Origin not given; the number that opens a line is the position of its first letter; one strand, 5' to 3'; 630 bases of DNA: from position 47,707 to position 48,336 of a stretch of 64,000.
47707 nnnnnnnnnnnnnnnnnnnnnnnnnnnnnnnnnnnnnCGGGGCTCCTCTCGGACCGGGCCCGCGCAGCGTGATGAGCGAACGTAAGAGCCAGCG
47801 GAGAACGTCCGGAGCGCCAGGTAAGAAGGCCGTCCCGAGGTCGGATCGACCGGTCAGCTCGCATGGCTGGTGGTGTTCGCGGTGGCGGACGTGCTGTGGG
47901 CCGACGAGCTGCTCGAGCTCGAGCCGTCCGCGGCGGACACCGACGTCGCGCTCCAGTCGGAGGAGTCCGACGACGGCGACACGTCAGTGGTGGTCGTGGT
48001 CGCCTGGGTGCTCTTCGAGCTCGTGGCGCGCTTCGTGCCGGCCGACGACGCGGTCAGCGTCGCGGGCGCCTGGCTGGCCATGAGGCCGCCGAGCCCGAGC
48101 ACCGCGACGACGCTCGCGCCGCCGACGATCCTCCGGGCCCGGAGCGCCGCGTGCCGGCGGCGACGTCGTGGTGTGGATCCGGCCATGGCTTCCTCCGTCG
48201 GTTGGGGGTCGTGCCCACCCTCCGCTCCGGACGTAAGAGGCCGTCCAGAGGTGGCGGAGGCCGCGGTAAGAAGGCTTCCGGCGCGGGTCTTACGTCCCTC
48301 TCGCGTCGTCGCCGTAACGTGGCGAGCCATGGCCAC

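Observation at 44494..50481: OmpR/HK pair divergent from a 'two disordered secreted proteins - ApbE - MsrQ-like - VWA lipoprotein' operon: a flavinylation/electron-transfer module with no recognisable FMN-binding substrate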

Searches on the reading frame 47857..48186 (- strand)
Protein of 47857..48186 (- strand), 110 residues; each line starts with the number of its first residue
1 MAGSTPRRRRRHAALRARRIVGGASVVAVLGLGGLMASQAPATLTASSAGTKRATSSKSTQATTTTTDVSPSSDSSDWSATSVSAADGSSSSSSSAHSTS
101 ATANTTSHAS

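Call 6: search_protein_families(library=pfam, max_evalue=0.1, proteins=[window:47857-48186:-])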
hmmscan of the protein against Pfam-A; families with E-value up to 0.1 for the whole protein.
seq(110 aa): 0 families

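Call 17: find_homologous_proteins(query=window:47857-48186:-, max_evalue=0.01)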
Query seq(110 aa): 91 candidates shared short words with the query, none scored E <= 0.01.
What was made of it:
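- Tried and rejected: Word-index homologue search with B: nothing (call 17).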
